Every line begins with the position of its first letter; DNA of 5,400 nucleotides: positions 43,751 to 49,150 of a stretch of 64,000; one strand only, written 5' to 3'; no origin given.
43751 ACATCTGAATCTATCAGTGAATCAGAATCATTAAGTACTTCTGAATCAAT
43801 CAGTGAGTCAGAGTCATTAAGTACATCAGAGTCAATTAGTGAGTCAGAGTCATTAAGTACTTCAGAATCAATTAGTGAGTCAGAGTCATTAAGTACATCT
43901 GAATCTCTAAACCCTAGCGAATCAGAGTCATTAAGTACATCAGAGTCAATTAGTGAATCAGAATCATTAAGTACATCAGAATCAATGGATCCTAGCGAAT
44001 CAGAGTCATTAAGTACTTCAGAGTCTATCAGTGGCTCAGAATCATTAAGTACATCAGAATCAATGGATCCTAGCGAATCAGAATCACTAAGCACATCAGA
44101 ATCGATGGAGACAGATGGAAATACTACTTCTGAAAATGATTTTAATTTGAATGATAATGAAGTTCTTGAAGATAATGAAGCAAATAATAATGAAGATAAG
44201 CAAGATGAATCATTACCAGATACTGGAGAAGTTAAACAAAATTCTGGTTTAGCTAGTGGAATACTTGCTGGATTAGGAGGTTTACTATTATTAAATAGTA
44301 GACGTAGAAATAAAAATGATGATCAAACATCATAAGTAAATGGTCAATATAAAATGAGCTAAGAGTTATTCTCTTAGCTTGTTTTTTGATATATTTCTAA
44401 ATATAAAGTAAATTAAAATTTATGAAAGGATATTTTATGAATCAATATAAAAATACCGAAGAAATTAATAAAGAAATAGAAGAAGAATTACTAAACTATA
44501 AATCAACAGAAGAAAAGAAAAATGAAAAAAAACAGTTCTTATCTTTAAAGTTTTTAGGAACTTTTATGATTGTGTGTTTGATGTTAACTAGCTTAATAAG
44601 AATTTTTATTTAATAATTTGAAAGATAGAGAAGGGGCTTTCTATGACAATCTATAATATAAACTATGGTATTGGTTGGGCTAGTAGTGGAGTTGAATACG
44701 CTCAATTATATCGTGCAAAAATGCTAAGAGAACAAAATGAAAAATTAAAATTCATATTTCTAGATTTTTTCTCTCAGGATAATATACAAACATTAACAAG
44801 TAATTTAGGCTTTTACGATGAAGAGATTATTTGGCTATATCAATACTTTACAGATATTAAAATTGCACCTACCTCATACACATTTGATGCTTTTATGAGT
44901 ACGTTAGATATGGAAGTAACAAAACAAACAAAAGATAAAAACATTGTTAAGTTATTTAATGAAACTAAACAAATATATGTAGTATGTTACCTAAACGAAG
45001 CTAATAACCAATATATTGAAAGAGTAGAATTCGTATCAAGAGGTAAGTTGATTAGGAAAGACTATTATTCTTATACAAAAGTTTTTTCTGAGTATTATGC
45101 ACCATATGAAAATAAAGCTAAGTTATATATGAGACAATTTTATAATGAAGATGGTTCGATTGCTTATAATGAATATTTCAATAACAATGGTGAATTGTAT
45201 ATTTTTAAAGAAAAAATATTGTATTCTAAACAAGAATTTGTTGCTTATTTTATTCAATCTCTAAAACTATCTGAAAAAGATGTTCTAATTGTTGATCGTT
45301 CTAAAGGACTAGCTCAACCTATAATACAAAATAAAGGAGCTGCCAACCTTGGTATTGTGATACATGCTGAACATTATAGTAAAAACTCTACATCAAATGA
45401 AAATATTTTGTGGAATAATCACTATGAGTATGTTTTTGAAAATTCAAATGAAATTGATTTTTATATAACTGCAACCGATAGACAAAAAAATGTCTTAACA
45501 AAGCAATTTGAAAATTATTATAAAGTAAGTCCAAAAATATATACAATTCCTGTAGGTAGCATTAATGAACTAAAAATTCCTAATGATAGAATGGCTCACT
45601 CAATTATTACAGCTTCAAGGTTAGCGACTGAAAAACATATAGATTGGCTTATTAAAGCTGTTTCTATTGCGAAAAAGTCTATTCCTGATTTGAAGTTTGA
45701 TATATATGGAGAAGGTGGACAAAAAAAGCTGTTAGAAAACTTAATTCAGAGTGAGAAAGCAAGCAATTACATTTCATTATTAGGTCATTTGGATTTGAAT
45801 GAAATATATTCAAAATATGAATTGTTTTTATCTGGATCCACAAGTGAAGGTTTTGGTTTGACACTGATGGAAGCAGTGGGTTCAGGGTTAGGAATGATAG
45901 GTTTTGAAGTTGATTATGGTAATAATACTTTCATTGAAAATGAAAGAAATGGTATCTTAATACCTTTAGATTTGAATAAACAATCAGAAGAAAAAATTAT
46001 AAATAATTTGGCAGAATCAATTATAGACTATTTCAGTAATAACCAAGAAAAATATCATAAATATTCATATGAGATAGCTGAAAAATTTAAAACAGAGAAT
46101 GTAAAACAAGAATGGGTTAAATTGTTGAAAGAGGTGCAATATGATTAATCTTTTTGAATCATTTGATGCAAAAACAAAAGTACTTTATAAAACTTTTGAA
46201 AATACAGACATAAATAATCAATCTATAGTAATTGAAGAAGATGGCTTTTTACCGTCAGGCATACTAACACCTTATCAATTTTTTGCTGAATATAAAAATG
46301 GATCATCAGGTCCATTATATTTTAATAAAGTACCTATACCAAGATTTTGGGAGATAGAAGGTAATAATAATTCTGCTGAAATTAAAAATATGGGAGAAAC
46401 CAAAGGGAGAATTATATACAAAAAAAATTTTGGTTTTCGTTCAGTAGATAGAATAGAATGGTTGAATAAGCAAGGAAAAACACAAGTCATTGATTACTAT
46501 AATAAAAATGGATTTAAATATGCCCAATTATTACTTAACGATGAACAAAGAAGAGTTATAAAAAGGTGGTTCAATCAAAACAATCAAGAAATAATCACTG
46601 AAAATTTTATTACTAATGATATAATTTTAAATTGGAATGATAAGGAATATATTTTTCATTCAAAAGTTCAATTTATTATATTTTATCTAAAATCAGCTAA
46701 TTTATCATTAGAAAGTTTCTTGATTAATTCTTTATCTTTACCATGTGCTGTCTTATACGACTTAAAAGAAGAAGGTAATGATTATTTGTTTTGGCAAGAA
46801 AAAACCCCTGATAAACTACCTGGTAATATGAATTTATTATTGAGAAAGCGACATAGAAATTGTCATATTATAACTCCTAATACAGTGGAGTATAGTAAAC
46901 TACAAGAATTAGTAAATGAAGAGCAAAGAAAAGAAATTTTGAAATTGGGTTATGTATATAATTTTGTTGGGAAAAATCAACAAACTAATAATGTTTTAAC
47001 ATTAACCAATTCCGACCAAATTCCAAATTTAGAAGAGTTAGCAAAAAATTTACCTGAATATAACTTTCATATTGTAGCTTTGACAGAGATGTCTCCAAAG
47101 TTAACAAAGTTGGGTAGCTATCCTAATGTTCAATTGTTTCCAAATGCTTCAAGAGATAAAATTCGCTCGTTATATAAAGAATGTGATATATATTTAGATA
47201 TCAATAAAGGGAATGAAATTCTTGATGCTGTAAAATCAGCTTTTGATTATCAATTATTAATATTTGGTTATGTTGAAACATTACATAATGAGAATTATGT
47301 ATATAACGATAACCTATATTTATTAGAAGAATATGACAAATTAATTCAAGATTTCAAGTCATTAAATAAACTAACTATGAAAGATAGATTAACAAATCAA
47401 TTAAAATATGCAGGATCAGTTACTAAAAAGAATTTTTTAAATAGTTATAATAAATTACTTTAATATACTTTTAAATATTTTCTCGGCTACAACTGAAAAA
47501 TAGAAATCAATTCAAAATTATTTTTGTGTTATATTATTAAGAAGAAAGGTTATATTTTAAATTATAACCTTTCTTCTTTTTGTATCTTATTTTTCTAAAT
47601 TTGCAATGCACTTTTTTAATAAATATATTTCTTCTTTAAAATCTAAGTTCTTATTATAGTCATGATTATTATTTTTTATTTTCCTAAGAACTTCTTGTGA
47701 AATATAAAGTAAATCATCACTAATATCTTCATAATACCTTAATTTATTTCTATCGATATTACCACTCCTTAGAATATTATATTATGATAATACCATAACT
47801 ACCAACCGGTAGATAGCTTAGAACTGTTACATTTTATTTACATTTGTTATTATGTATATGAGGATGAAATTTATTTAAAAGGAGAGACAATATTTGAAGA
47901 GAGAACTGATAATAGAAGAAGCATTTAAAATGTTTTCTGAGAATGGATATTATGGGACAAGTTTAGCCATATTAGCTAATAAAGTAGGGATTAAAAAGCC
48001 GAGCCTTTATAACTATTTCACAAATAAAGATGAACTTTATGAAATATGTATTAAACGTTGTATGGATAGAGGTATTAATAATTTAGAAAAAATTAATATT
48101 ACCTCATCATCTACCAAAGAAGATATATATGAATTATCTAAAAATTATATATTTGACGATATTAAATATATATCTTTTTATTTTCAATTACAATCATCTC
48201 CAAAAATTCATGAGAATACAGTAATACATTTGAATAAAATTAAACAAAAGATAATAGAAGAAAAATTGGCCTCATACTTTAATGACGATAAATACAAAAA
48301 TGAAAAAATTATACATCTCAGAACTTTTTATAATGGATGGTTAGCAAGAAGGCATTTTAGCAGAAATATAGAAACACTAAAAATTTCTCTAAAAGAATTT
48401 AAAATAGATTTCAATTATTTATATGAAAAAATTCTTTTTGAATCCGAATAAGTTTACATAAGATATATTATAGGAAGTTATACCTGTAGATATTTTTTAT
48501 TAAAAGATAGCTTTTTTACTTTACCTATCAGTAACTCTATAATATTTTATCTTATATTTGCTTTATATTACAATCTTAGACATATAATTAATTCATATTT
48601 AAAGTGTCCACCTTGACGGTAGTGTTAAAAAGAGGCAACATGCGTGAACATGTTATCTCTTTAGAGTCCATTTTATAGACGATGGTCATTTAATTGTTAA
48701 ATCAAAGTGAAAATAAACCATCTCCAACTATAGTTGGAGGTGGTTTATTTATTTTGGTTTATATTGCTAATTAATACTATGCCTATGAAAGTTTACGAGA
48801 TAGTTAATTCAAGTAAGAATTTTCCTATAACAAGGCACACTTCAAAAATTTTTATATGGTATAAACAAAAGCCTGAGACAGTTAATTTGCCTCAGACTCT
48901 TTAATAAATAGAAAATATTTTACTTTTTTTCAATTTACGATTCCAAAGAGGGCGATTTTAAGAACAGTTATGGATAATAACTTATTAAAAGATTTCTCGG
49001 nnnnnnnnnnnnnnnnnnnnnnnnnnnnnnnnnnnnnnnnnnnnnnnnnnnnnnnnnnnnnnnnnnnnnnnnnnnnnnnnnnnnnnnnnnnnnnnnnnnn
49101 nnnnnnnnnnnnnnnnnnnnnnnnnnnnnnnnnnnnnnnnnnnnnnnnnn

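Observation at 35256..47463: Hybrid adhesin locus: YSIRK-signal/LPXTG serine-rich-repeat protein flanked by SdgB-like, GtfA and GtfB glycosyltransferases but no accessory Sec system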

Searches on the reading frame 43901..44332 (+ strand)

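Call 9: search_protein_families(library=pfam, proteins=[window:43901-44332:+], max_evalue=0.01)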
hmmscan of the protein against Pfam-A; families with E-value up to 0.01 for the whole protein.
window:43901-44332:+ (144 aa): 1 family
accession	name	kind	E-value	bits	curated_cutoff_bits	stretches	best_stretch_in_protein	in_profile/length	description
PF00746.26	Gram_pos_anchor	-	4.5e-09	36.5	20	1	98-139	2-43/43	LPXTG cell wall anchor motif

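Call 10: search_protein_families(library=ncbifam, proteins=[window:43901-44332:+], max_evalue=0.01)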
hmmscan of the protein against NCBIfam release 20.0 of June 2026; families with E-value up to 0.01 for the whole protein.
window:43901-44332:+ (144 aa): 7 families
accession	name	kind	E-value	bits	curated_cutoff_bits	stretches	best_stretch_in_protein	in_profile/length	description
NF033609.2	MSCRAMM_ClfA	exception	1.1e-11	43.2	1150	1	6-139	794-932/934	MSCRAMM family adhesin clumping factor ClfA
NF000535.3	MSCRAMM_SdrC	exception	4.8e-09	34.8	1700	1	6-138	826-961/963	MSCRAMM family adhesin SdrC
NF033845.1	MSCRAMM_ClfB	exception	1.4e-08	33.2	999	1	6-139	736-868/871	MSCRAMM family adhesin clumping factor ClfB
NF012181.0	MSCRAMM_SdrD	exception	6.4e-08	30.5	2500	1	6-138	1244-1377/1379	MSCRAMM family adhesin SdrD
TIGR01167.1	LPXTG_anchor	domain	7.4e-06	26.4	15.9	1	104-138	1-34/34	LPXTG cell wall anchor domain-containing protein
NF033849.1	ser_rich_anae_1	subfamily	6.1e-05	20.5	650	1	6-77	481-551/1163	serine-rich protein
NF053819.1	EF0750_LPXTG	subfamily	0.00036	21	47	1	67-136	30-104/105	EF2685/EF0750 family sortase-dependent surface protein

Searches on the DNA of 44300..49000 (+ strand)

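Call 16: search_dna_similar(query=window:44300-49000:+, collection=plasmids, mode=near, max_rows=20)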
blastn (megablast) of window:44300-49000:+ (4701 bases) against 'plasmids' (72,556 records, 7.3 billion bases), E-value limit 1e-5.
No match.

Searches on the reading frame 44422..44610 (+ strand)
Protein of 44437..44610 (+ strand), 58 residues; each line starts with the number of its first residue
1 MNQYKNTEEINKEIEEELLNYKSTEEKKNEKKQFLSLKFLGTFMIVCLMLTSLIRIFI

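Call 59: search_protein_families(library=ncbifam, alignment_id=A2, max_evalue=10)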
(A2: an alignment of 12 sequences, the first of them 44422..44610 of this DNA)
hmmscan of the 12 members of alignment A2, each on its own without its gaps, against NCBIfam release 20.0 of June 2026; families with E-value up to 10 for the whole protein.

A. member 1, window:44422-44610:+ (63 aa): 2 families
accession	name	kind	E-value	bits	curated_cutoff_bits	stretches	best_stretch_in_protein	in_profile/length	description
NF045849.1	ICE_MMCAP2_0565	equivalog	0.027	14.2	40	1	26-63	40-77/80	Mbov_0395 family pilin-like conjugal transfer protein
TIGR03142.1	cytochro_ccmI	equivalog_domain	0.068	13.5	29.3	1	11-58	61-108/118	c-type cytochrome biogenesis protein CcmI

B. families by the number of members that match (of 12 scanned): 16 families
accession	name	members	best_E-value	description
NF045849.1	ICE_MMCAP2_0565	6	0.00018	Mbov_0395 family pilin-like conjugal transfer protein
NF046038.1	NGK_0946_fam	3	0.0086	NGK_0946 family protein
NF009489.0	PRK12851.1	2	0.22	chaperonin GroEL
NF038228.1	IcmH_DotU_IVB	1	5.5e-05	type IVB secretion system protein IcmH/DotU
NF038277.1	accessory_MacP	1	0.018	cell wall synthase accessory phosphoprotein MacP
NF047547.1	LIC_12096_fam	1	0.019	LIC_12096 family protein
NF038232.1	STM3845_fam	1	0.029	retron St85 family effector protein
TIGR03142.1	cytochro_ccmI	1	0.068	c-type cytochrome biogenesis protein CcmI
NF007061.0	PRK09506.1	1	0.077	bifunctional glycosyl transferase/transpeptidase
NF038023.1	S_layer_PS2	1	0.083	S-layer protein PS2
NF042931.1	SAG1386_EF1546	1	0.12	SAG1386/EF1546 family surface-associated protein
NF005608.0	PRK07354.1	1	0.16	F0F1 ATP synthase subunit C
NF033910.1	LWR_salt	1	0.16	LWR-salt protein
NF010704.0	PRK14104.1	1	0.26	chaperonin GroEL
NF006283.1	PRK08455.1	1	0.56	flagellar basal body-associated protein FliL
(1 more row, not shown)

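Call 60: search_protein_families(library=pfam, alignment_id=A2, max_evalue=10)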
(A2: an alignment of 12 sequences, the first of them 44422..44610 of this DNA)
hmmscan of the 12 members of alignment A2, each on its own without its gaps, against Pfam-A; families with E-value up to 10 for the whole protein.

A. member 1, window:44422-44610:+ (63 aa): 2 families
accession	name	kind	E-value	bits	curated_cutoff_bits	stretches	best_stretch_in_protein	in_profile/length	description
PF17011.10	DUF5093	-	0.083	13.6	27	1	8-38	89-120/131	Domain of unknown function (DUF5093)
PF12729.13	4HB_MCP_1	-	8.3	6.4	27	1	9-43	81-115/181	Four helix bundle sensory module for signal transduction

B. families by the number of members that match (of 12 scanned): 20 families
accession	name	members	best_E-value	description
PF14357.11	DUF4404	3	0.034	Domain of unknown function (DUF4404)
PF17280.7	DUF5345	3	0.038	Family of unknown function (DUF5345)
PF14265.11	DUF4355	2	0.0028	Capsid assembly scaffolding protein Gp46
PF24872.1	DUF2110_N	2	0.029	DUF2110 N-terminal domain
PF12729.13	4HB_MCP_1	2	5.5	Four helix bundle sensory module for signal transduction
PF09548.15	Spore_III_AB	1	0.0064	Stage III sporulation protein AB (spore_III_AB)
PF00957.27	Synaptobrevin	1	0.014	Synaptobrevin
PF10661.14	EssA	1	0.015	WXG100 protein secretion system (Wss), protein EssA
PF13038.11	DUF3899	1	0.016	Domain of unknown function (DUF3899)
PF03904.18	DUF334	1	0.019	Domain of unknown function (DUF334)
PF15236.11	CCDC66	1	0.03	Coiled-coil domain-containing protein 66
PF14148.11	YhdB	1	0.035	YhdB-like protein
PF07303.18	Occludin_ELL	1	0.038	Occludin homology domain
PF10032.14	Pho88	1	0.04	Phosphate transport (Pho88)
PF17011.10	DUF5093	1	0.083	Domain of unknown function (DUF5093)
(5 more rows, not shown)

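Call 89: search_protein_representatives(protein=window:44437-44610:+)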
Query: 58 residues. Proteins with E-value up to 0.001 (for the whole library): 15; up to 1e-10: 1; up to 1e-30: 0. The best 15 are listed.
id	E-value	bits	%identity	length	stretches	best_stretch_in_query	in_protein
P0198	8.5e-16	72.6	67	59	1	1-58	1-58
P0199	7.9e-09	51.0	55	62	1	6-58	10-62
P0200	1.6e-08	50.0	52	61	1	3-58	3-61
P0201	2.9e-08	49.3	49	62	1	8-58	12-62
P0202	4.8e-07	45.5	42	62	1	2-57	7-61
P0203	4.9e-07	45.5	47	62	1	6-58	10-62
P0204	2.3e-06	43.4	43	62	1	5-58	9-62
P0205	2.4e-06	43.3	39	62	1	2-58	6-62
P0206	3.7e-06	42.7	42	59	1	3-57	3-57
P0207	3.8e-06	42.7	49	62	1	6-58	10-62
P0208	2.3e-05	40.3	51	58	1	5-55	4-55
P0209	4.2e-05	39.4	46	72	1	3-57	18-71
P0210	4.9e-04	36.2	45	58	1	5-53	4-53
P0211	6.9e-04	35.7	44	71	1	4-58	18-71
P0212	7.8e-04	35.5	35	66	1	5-58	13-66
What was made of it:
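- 44437..44613 (+): 58-aa tail-anchored membrane protein (acidic N-terminal helix, KK, C-terminal TM helix); signature gene of the accessory-Sec-less GtfAB clade; function unknown. Only 15 clusters among 1.84 billion representatives (call 89).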

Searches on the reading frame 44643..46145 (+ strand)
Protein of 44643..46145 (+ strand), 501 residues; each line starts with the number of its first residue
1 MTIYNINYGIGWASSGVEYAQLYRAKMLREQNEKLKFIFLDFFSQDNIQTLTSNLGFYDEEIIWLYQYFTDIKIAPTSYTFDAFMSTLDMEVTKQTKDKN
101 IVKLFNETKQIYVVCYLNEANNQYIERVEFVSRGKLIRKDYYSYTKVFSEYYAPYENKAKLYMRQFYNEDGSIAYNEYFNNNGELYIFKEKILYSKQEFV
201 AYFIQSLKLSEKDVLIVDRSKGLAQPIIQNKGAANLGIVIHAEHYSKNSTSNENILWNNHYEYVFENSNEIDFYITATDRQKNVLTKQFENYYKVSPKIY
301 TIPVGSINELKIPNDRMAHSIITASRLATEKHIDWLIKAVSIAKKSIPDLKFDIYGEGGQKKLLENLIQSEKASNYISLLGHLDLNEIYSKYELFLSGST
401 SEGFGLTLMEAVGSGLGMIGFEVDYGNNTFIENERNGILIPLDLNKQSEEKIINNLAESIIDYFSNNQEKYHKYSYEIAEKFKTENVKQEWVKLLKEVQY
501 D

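Call 9: search_protein_families(library=pfam, proteins=[window:44643-46145:+], max_evalue=0.01)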
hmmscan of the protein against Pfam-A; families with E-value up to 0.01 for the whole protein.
window:44643-46145:+ (501 aa): 3 families
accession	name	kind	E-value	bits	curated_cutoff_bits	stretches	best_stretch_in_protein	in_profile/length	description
PF22145.1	GtfA_EBD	-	3.1e-36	123.6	27.9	1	95-190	2-97/97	GtfA extended beta-sheet domain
PF00534.26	Glycos_transf_1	-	6.3e-22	78.4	26.4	1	320-466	17-160/172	Glycosyl transferases group 1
PF13692.12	Glyco_trans_1_4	-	7.9e-21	75.2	27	1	320-453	3-137/142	Glycosyl transferases group 1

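Call 10: search_protein_families(library=ncbifam, proteins=[window:44643-46145:+], max_evalue=0.01)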
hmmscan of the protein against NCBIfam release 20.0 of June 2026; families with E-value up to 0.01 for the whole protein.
window:44643-46145:+ (501 aa): 19 families
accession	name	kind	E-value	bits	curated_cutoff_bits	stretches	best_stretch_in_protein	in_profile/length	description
TIGR02918.1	TIGR02918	equivalog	3.4e-231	768.2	574.6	1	1-498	1-500/500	accessory Sec system glycosyltransferase GtfA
NF047880.1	glyco_SdgA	exception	2.7e-38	131.8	800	1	15-495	14-487/488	serine-aspartate repeat adhesin O-glycosyltransferase SdgA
NF047881.1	glyco_SdgB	exception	1.2e-36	126.4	800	1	4-496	3-494/496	serine-aspartate repeat adhesin O-glycosyltransferase SdgB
NF049988.1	MGlcDAGSynMgs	equivalog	2e-18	66.9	400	1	309-479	206-376/398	alpha-monoglucosyldiacylglycerol synthase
NF041876.1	EPS_EpsE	equivalog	2e-12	47.1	400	1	315-447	211-350/389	exopolysaccharide biosynthesis GT4 family glycosyltransferase EpsE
NF050063.1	ProtGlycPglJ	equivalog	3.9e-12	46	500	1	281-494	155-362/363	N-acetylgalactosamine-N,N'-diacetylbacillosaminyl-diphospho-undecaprenol 4-alpha-N-acetylgalactosaminyltransferase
TIGR03088.1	stp2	hypoth_equivalog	8.2e-12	44.8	409.05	1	320-493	196-368/374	TIGR03088 family PEP-CTERM/XrtA system glycosyltransferase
NF050056.1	ProtGlycPglH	equivalog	3.8e-10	39.4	600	1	317-498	178-353/354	GalNAc-alpha-(1->4)-GalNAc-alpha-(1->3)-diNAcBac-PP-undecaprenol alpha-1,4-N-acetyl-D-galactosaminyltransferase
TIGR04157.1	glyco_rSAM_CFB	subfamily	4e-10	39.2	400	1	321-472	230-380/406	TIGR04157 family glycosyltransferase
TIGR03999.1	thiol_BshA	equivalog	6.4e-10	38.5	273.7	1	322-495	203-370/375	N-acetyl-alpha-D-glucosaminyl L-malate synthase BshA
NF038255.1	exopoly_VpsD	equivalog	1.9e-08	33.6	300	1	271-498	157-379/381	VpsD family glycosyltransferase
TIGR02472.1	sucr_P_syn_N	equivalog_domain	2.4e-05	23.4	576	1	393-458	342-402/439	sucrose-phosphate synthase, putative, glycosyltransferase domain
TIGR04005.1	wcaL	equivalog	8.2e-05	21.6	537.6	1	317-448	221-360/406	colanic acid biosynthesis glycosyltransferase WcaL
NF038229.1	Glyco4_Geo_Pelo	equivalog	0.00013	21.1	400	1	368-440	214-285/338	GPMC system family 4 glycosyltransferase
NF007396.0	PRK09922.1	equivalog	0.00016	20.6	385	1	319-451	183-319/361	lipopolysaccharide 1,6-galactosyltransferase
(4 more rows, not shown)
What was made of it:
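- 44643..46148 (+): GtfA, the catalytic O-GlcNAc transferase of serine-rich repeat glycoproteins. TIGR02918 768 bits against a 575 cut-off; Pfam GtfA_EBD and Glycos_transf_1 (calls 9, 10).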

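Call 55: search_solved_structures(query=window:44643-46145:+, max_evalue=1e-10, show_alignments=1)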
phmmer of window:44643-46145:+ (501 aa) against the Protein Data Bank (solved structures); distinct sequences matched with E-value up to 1e-10: 10.
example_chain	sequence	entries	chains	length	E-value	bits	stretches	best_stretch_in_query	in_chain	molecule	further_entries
5e9t_A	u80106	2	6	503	2e-168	564.3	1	2-500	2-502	Glycosyltransferase Gtf1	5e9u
4pqg_A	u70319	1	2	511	4.7e-162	543.3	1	1-501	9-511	Glycosyltransferase Gtf1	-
7ec1_A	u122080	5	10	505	2.6e-24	89.1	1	6-495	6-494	Glycosyl transferase, group 1 family protein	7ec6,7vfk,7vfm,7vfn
7ec3_A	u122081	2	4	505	2.7e-24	89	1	6-495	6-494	Glycosyl transferase, group 1 family protein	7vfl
7ec7_A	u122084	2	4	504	2.8e-24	89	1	6-495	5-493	Glycosyl transferase, group 1 family protein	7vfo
4x7m_A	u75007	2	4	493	2.4e-22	82.6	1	96-495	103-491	TarM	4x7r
4x6l_A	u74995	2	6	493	5.8e-22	81.3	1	97-495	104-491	TarM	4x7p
4wac_A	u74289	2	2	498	6e-22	81.3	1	97-495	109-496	Glycosyl transferase, group 1 family protein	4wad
7qd7_AAA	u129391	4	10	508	5.4e-21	78.1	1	69-456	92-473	TarM(Se)_G117R | TarM(Se)_G117R-4RboP | TarM(Se)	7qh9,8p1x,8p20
7qnt_AAA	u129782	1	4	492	5.4e-20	74.8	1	70-456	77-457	TarM(Se)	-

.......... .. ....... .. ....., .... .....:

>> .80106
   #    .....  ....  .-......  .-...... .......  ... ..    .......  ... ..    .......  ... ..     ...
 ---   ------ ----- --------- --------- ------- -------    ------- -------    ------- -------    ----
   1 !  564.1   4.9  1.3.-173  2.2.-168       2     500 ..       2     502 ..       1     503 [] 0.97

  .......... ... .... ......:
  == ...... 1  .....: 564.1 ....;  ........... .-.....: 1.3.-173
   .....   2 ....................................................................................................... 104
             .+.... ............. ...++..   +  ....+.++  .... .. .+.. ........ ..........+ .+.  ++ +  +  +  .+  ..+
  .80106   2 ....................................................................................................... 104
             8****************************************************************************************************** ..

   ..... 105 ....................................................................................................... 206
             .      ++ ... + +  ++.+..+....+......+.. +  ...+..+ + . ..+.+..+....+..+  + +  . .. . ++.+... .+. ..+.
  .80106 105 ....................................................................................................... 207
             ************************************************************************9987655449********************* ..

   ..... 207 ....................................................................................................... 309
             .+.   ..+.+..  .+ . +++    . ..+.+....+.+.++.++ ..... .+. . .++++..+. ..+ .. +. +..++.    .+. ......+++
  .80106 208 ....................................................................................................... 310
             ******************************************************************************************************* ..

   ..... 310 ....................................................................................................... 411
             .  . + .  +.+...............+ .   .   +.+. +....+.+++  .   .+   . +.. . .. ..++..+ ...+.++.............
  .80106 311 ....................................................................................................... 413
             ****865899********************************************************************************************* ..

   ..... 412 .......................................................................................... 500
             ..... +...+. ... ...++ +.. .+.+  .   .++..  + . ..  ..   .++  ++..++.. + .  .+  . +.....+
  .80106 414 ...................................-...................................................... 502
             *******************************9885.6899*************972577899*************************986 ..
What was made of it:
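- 44643..46148 (+): S. gordonii GtfA 5e9t_A, 564 bits over the full length (call 55).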
